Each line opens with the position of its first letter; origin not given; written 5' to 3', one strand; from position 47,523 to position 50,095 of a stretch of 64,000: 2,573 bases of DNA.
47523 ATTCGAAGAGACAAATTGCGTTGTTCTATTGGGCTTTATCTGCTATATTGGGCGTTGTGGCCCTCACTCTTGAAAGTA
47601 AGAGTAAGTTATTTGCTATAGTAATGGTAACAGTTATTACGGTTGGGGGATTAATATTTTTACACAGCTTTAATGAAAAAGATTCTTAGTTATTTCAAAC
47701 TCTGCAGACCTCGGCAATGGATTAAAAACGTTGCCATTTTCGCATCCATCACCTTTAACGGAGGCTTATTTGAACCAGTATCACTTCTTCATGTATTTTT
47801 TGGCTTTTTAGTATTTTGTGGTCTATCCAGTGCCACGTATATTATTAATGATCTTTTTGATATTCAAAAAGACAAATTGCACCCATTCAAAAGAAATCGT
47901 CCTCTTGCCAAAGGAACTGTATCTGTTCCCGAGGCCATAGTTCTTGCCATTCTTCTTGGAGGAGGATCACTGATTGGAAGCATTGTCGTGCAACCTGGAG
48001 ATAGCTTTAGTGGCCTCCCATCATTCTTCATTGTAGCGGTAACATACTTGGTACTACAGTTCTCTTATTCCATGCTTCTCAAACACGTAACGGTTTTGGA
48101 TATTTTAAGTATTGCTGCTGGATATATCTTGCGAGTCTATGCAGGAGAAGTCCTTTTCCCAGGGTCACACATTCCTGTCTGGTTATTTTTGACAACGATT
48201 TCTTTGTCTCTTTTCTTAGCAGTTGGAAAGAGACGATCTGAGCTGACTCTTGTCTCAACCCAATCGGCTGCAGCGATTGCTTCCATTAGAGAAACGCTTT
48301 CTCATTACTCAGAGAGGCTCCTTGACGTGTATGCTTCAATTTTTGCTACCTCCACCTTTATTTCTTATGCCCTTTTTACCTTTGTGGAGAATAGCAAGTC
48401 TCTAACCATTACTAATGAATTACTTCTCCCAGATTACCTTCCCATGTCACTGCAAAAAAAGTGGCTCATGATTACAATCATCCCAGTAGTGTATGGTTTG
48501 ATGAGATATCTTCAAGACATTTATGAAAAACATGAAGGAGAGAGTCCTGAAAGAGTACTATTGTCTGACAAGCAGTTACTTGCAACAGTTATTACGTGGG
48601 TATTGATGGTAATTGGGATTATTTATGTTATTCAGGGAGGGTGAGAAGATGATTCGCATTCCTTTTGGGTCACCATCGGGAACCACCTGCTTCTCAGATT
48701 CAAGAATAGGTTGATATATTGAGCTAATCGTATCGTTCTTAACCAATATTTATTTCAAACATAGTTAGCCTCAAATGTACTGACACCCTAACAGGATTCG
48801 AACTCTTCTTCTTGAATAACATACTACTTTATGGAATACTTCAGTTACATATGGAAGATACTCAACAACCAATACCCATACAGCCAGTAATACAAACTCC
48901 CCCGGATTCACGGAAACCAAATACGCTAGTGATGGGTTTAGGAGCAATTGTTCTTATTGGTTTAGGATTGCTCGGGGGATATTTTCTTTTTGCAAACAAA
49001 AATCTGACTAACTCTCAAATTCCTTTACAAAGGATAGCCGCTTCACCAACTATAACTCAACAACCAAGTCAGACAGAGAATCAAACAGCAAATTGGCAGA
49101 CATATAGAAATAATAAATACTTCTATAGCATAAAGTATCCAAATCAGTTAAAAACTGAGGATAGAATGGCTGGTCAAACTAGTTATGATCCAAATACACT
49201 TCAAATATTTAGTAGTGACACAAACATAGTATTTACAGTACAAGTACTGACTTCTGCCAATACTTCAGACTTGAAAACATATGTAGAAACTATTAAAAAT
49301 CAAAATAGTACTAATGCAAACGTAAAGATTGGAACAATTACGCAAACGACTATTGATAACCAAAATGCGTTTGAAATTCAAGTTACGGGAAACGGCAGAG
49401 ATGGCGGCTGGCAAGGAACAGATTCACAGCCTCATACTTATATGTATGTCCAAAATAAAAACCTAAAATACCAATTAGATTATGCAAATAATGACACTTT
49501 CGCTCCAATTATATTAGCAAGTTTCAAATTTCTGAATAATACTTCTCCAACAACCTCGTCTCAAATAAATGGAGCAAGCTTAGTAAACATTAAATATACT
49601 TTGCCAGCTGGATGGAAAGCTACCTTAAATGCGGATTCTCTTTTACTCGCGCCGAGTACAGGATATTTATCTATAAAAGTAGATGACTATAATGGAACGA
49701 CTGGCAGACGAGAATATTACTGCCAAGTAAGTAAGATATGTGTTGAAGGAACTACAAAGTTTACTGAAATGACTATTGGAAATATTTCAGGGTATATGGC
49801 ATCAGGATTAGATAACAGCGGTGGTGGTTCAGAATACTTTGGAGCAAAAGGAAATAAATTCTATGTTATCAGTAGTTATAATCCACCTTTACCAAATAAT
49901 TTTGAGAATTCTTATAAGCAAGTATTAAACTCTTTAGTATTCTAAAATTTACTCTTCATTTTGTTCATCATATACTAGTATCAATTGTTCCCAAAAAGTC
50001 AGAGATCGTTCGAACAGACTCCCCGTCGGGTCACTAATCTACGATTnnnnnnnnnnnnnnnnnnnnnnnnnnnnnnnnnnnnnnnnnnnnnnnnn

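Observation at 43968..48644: Leaderless operon tatD - processive GT2 synthase - small membrane protein - WecA/MraY-family transferase - DPPRS-like UbiA prenyltransferase (overlapping genes)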

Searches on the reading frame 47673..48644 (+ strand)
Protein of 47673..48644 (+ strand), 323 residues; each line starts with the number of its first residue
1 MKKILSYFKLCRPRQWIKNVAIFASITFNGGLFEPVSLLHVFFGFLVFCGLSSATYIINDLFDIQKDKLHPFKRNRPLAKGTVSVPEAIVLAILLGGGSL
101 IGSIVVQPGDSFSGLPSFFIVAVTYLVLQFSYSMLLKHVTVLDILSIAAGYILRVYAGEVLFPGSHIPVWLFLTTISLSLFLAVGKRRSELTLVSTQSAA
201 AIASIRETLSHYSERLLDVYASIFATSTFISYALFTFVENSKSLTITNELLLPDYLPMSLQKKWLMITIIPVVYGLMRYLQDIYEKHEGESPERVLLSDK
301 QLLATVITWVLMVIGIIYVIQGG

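Call 3: search_protein_families(library=pfam, proteins=[window:47673-48644:+], max_evalue=0.01)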
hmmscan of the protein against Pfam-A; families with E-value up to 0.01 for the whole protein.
window:47673-48644:+ (323 aa): 1 family
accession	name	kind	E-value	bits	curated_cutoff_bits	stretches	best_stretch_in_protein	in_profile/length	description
PF01040.23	UbiA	-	6.2e-21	75.3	34.2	1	35-204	16-176/250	UbiA prenyltransferase family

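Call 4: search_protein_families(library=ncbifam, proteins=[window:47673-48644:+], max_evalue=0.01)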
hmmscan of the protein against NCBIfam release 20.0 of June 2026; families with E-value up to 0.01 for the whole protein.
window:47673-48644:+ (323 aa): 16 families
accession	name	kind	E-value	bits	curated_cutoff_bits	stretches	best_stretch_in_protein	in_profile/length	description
NF008978.0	PRK12324.1-4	equivalog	2e-61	207.8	207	1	7-319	35-321/322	decaprenyl-phosphate phosphoribosyltransferase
NF008977.0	PRK12324.1-2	equivalog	2.8e-61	207.5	234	1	3-319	1-289/297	decaprenyl-phosphate phosphoribosyltransferase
NF008976.0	PRK12324.1-1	equivalog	2.6e-44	151.9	474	1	8-315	22-301/306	decaprenyl-phosphate phosphoribosyltransferase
NF006088.0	PRK08238.1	equivalog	4.3e-41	141.1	351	1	5-235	193-409/482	UbiA family prenyltransferase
NF009523.0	PRK12884.1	equivalog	2e-13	50.2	269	1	2-171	2-159/279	prenyltransferase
TIGR01473.1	cyoE_ctaB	equivalog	5.3e-10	39.5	210.3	1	6-145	2-135/281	heme o synthase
NF035940.1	prenyl_rel_EboC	equivalog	6.6e-08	32.3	250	1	6-146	1-136/292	UbiA-like protein EboC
NF009522.0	PRK12883.1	equivalog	1.8e-06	27.7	353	1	11-148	10-136/279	geranylgeranylglycerol-phosphate geranylgeranyltransferase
TIGR01474.1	ubiA_proteo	equivalog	4.1e-06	26.5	275.45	1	32-123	37-125/282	4-hydroxybenzoate octaprenyltransferase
TIGR01475.1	ubiA_other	subfamily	6.2e-06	25.9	180.8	1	36-181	33-170/282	UbiA-like polyprenyltransferase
NF003349.0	PRK04375.1-2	equivalog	7.8e-06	25.3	246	1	2-145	23-159/318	heme o synthase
NF009609.0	PRK13106.1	equivalog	1.9e-05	24.2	349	1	41-165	51-166/301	prenyltransferase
NF009521.0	PRK12882.1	equivalog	3.2e-05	23.3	296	1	4-148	5-138/280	geranylgeranylglycerol-phosphate geranylgeranyltransferase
NF005742.0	PRK07566.1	equivalog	5.8e-05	22.3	313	1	8-174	32-195/315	chlorophyll synthase ChlG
NF009514.0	PRK12873.1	equivalog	0.00014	21.3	246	1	51-101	59-109/297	4-hydroxybenzoate polyprenyltransferase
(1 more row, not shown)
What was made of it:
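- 47673..48644 (+): UbiA-superfamily PRPP:polyprenyl-phosphate 5-phosphoribosyltransferase (DPPRS/PPPRS-like), 323 aa. NF008978 scores 207.8 bits against a cut-off of 207; E 2e-61 against <=2e-13 for other UbiA subfamilies (call 4).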

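Call 8: search_solved_structures(query=window:47673-48644:+, max_evalue=1, show_alignments=2)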
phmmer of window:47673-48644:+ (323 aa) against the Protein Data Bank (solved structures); distinct sequences matched with E-value up to 1: 4.
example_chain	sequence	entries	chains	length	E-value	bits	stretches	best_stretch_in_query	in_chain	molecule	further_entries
8j8j_D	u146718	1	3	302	2.4e-34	122.8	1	7-313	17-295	Decaprenyl-phosphate phosphoribosyltransferase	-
8j8k_A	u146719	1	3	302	1.4e-25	94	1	7-313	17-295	Decaprenyl-phosphate phosphoribosyltransferase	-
4tq3_A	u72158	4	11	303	8.1e-06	29.1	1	6-178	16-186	Prenyltransferase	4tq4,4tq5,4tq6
4od4_A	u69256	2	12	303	0.028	17.5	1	35-157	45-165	4-hydroxybenzoate octaprenyltransferase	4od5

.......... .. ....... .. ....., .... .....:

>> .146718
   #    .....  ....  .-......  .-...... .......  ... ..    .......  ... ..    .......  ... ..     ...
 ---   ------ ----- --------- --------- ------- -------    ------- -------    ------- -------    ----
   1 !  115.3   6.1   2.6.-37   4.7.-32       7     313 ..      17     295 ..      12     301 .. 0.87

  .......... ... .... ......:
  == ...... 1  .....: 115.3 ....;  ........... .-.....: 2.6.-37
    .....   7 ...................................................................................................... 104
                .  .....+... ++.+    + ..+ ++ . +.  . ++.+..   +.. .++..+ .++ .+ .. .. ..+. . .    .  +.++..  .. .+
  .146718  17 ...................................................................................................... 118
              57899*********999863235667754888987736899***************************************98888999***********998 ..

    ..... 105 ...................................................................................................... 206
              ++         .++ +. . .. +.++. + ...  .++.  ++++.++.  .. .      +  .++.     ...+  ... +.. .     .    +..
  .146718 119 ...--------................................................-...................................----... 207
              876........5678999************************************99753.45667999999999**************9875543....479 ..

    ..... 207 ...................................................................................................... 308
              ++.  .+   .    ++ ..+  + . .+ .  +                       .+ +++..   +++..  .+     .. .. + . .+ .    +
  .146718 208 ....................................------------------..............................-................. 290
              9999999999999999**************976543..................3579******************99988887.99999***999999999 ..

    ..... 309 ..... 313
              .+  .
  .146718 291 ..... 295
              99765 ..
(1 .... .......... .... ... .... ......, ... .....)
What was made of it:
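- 47673..48644 (+): PDB 8j8j Rv3806c matches at E 2.4e-34 over the full length (call 8).
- There is a full-length match to the solved Rv3806c structure, E 2.4e-34 (call 8). The UbiA enzyme is DPPRS-like (calls 4, 8).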

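Call 13: find_homologous_proteins(query=window:47673-48644:+, max_evalue=0.001)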
Query window:47673-48644:+ (323 aa): 3295 proteins with E <= 0.001 among 8000 candidates; the best 120 are listed.
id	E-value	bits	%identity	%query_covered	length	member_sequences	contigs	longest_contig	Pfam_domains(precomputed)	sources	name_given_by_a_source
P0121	1.7e-203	693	100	100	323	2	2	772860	PF01040.24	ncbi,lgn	-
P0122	2.3e-159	548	77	100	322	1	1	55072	PF01040.24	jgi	jgi:4-hydroxybenzoate polyprenyltransferase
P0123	7.0e-156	537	75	100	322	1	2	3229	PF01040.24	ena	-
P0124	2.0e-152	525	74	100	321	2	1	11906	PF01040.24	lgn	-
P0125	1.1e-151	523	75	100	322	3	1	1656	PF01040.24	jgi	jgi:4-hydroxybenzoate polyprenyltransferase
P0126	2.5e-137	476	70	99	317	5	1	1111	PF01040.24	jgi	jgi:decaprenyl-phosphate phosphoribosyltransferase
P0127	6.9e-137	474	70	100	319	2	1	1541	PF01040.24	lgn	-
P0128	2.0e-133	463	67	100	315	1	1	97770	PF01040.24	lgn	-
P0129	3.7e-132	459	67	100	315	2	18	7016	PF01040.24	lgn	-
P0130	1.2e-131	457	67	99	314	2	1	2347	PF01040.24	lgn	-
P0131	1.7e-130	453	67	100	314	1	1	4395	PF01040.24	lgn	-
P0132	6.9e-130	451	68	98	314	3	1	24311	PF01040.24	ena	-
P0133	8.8e-130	451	66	95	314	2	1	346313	PF01040.24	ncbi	-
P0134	2.1e-129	450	66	94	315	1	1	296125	PF01040.24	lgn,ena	-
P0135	3.8e-129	449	65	94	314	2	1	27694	PF01040.24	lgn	-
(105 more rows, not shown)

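Call 18: find_related_loci(query=A1, collection=genome_contigs, flank=10000)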
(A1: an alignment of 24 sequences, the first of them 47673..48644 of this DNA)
Query A1 (323 aa) in genome_contigs; peptide patterns used: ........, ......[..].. (x = any residue, [..] = any of these).
462 stretches matched a pattern; 412 encode a relative of the query (tblastn E <= 1e-3); the best 80 are kept; 80 distinct loci.
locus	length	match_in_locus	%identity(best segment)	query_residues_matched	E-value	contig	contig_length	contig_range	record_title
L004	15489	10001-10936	67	2-322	4e-140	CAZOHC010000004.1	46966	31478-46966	MAG TPA_asm: uncultured Gammaproteobacteria bacterium isolate SRP144015_co1_130 genome assembly, contig: NODE_409_length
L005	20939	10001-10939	66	1-321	6e-139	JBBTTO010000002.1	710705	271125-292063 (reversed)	MAG: Patescibacteria group bacterium isolate H52-bin062_1 H52_bin062_1_000000000002, whole genome shotgun sequence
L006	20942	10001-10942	66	2-323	7e-138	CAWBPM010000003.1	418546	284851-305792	MAG: Candidatus Levybacteria bacterium isolate MFD01476.bin.1.72 genome assembly, contig: contig_44256, whole genome sho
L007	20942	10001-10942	64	1-322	6e-135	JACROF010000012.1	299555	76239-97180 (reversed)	MAG: Candidatus Levyibacteriota bacterium isolate NC_groundwater_1954_Pr3_S-0.2um_39_3 scaffold_49882, whole genome shot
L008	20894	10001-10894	66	1-306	4e-133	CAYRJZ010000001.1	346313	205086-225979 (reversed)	MAG TPA_asm: uncultured Gammaproteobacteria bacterium isolate SRP170004_co1_576 genome assembly, contig: NODE_25_length_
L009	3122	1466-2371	65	4-314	1e-137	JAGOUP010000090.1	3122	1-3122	MAG: Candidatus Levyibacteriota bacterium isolate Gw_Eff_bin_508 Gw_Eff_138915_length_3122_cov_4.222371, whole genome sh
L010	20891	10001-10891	66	1-305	4e-132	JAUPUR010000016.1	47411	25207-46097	MAG: Patescibacteria group bacterium isolate erpe_2018_sw_18hr_WHONDRS-SW48-000091_B_bin.71 scaffold_55176, whole genome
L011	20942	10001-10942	65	1-322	4e-132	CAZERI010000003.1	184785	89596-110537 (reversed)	MAG TPA_asm: uncultured Gammaproteobacteria bacterium isolate SRP278252_co1_729 genome assembly, contig: NODE_56_length_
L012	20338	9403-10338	67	1-320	6e-131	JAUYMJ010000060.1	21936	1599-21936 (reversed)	MAG: bacterium isolate C24_metabat.bin.81 C24_k141_76645, whole genome shotgun sequence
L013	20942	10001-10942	63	1-322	2e-130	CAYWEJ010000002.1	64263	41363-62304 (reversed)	MAG TPA_asm: uncultured Gammaproteobacteria bacterium isolate SRP192515_co1_134 genome assembly, contig: NODE_297_length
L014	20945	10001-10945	62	1-323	2e-130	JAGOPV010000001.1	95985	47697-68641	MAG: Candidatus Levyibacteriota bacterium isolate Gw_Eff_bin_218 Gw_Eff_279_length_95985_cov_10.356100, whole genome sho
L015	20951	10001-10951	67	1-322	4e-130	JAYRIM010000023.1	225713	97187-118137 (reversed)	MAG: Candidatus Levyibacteriota bacterium isolate SZ_szas25bin.53 k141_1259646, whole genome shotgun sequence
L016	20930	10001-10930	67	2-320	5e-130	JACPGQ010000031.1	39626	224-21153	MAG: Candidatus Levyibacteriota bacterium isolate NC_groundwater_392_Ag_B-0.1um_43_10 GD18-4_B1_scaffold_454044, whole g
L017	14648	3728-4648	64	5-320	1e-129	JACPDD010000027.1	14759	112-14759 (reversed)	MAG: Candidatus Levyibacteriota bacterium isolate NC_groundwater_300_Ag_B-0.1um_39_8 S7_GD2017_3_B1_scaffold_1704, whole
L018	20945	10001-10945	62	1-323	5e-130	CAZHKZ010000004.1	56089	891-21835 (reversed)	MAG TPA_asm: uncultured Gammaproteobacteria bacterium isolate SRP278252_co2_13 genome assembly, contig: NODE_933_length_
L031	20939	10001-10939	62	1-322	3e-126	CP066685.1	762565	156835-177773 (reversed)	MAG: Candidatus Levyibacteriota bacterium isolate NC_groundwater_389_Ag_B-0.1um_36_40 chromosome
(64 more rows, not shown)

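Call 23: search_protein_families(library=pfam, proteins=[L005:7115-8605:+, L031:7152-8609:+, L005:8589-8942:+, L005:10942-11793:-], max_evalue=0.01)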
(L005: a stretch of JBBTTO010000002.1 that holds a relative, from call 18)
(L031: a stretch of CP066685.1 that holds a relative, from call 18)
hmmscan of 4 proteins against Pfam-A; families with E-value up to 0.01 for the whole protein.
L005:7115-8605:+ (496 aa): 1 family
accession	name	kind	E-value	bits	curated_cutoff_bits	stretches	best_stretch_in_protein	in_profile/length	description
PF13231.12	PMT_2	-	9.2e-10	39.4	26.1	1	72-209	13-146/160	Dolichyl-phosphate-mannose-protein mannosyltransferase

L031:7152-8609:+ (485 aa): 2 families
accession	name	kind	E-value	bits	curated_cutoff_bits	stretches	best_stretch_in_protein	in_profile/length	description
PF13231.12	PMT_2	-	3.2e-10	40.9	26.1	1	68-216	10-154/160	Dolichyl-phosphate-mannose-protein mannosyltransferase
PF02366.24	PMT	-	1.9e-05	24.8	22.7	1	74-226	77-238/245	Dolichyl-phosphate-mannose-protein mannosyltransferase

L005:8589-8942:+ (117 aa): 0 families

L005:10942-11793:- (283 aa): 3 families
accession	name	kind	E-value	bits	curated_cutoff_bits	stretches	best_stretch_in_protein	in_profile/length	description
PF08308.17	PEGA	-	2.7e-14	53.2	20.8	2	126-175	3-52/71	PEGA domain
PF08239.17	SH3_3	-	1.4e-10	41.6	27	1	228-277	2-52/54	Bacterial SH3 domain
PF06347.19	SH3_4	-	0.00063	19.9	24.1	1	243-274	19-50/56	Bacterial SH3 domain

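Call 83: search_protein_families(library=ncbifam, proteins=[L005:7115-8605:+, L005:10942-11793:-], max_evalue=0.01)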
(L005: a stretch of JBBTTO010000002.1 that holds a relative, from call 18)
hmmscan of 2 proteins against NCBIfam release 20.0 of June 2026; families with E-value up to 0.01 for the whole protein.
L005:7115-8605:+ (496 aa): 0 families

L005:10942-11793:- (283 aa): 4 families
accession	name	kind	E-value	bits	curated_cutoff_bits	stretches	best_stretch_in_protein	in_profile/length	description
TIGR04211.1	SH3_and_anchor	equivalog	1.9e-06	27.7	65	1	231-282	10-62/198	TIGR04211 family SH3 domain-containing protein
NF040678.1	EntFM_CwpFM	equivalog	6.8e-05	22.1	720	1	225-279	221-274/430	enterotoxin EntFM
NF040677.1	wall_bind_EntC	exception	0.00012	21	770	1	226-280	30-84/422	cell wall-binding protein EntC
NF040675.1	wall_bind_EntD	exception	0.00018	20.8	590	1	226-280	30-83/310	cell wall-binding protein EntD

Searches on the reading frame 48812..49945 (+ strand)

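Call 3: search_protein_families(library=pfam, proteins=[window:48812-49945:+], max_evalue=0.01)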
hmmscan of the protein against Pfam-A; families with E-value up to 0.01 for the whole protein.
window:48812-49945:+ (377 aa): 1 family
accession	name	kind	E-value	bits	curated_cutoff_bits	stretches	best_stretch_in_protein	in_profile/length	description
PF18933.6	PsbP_2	-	1.2e-10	42.1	27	1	72-238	18-182/184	PsbP-like protein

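Call 4: search_protein_families(library=ncbifam, proteins=[window:48812-49945:+], max_evalue=0.01)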
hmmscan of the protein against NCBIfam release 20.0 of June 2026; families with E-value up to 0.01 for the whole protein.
window:48812-49945:+ (377 aa): 0 families

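Call 84: search_protein_families(library=padloc, proteins=[window:48812-49945:+], max_evalue=0.001)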
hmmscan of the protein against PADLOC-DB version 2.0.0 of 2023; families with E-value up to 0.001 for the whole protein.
window:48812-49945:+ (377 aa): 0 families
